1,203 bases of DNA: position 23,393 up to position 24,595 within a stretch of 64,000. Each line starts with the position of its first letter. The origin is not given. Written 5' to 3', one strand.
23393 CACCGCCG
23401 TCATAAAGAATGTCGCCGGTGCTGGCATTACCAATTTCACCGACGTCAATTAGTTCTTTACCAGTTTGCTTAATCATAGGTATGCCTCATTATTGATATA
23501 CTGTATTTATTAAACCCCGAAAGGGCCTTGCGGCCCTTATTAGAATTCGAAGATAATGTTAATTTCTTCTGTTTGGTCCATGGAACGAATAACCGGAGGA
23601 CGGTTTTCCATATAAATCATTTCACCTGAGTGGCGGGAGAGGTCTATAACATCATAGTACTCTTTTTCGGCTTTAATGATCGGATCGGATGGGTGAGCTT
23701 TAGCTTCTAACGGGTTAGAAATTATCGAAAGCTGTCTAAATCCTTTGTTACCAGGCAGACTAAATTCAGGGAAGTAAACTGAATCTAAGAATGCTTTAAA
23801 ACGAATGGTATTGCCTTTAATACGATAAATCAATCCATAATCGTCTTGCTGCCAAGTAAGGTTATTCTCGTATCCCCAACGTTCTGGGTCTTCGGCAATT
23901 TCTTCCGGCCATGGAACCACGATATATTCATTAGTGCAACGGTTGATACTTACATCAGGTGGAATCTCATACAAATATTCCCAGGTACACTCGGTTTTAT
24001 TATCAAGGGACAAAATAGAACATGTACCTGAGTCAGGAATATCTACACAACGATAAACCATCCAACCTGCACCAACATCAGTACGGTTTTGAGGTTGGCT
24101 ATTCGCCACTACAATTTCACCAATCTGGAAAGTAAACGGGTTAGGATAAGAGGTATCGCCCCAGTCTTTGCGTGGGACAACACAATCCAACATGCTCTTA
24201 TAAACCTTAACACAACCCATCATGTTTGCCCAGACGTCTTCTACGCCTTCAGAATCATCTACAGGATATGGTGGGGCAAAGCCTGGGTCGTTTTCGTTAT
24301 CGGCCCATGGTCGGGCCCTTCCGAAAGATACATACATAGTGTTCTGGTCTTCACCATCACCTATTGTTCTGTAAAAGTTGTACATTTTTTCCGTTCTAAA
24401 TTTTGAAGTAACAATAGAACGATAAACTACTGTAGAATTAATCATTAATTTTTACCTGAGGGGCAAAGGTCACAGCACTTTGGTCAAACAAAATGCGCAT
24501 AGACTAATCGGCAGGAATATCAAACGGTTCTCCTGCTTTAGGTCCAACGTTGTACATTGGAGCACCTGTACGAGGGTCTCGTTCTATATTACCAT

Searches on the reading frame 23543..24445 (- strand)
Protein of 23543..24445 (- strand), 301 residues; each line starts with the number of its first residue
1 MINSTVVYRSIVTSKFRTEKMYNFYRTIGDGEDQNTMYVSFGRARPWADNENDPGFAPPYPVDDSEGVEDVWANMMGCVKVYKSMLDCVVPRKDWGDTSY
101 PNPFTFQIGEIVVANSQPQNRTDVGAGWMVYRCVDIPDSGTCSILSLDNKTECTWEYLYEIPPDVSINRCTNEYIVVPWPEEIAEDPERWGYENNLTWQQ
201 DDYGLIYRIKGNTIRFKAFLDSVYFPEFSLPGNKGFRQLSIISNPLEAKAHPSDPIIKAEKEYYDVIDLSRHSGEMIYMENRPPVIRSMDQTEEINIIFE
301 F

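Call 40: list_cluster_members(proteins=[window:23543-24445:-, window:22719-23477:-, window:2850-3563:-, window:56204-57112:+])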
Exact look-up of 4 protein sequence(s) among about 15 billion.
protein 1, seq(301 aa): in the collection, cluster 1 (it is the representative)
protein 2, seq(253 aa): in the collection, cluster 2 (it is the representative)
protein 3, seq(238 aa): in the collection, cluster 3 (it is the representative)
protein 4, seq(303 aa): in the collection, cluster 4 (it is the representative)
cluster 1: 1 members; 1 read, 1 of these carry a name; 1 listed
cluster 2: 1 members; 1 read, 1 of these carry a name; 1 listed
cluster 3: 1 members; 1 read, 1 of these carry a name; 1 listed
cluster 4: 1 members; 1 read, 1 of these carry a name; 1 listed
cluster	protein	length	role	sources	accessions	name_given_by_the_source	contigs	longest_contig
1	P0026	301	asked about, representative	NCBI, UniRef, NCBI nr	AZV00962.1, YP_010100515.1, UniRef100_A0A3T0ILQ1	baseplate wedge subunit [Escherichia phage vB_EcoM_005] | Baseplate wedge subunit n=1 Tax=Escherichia phage vB_EcoM_005 TaxID=2500761 ...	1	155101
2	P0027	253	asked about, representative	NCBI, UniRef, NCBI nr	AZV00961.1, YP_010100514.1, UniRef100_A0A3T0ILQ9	baseplate wedge tail fiber protein connector [Escherichia phage vB_EcoM_005] | Baseplate wedge tail fiber n=1 Tax=Escherichia phage vB_EcoM_005 TaxID=2500761 ...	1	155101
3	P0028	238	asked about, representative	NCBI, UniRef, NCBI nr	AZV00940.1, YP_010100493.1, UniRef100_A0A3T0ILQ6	head scaffolding protein [Escherichia phage vB_EcoM_005] | Prohead core scaffold protein n=1 Tax=Escherichia phage vB_EcoM_005 TaxID=2500761 ...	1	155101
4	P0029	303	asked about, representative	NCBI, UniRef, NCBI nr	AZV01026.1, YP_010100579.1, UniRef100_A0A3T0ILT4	nucleotidyltransferase [Escherichia phage vB_EcoM_005] | Thioredoxin n=1 Tax=Escherichia phage vB_EcoM_005 TaxID=2500761 RepID=A0A3T0ILT4_9CAUD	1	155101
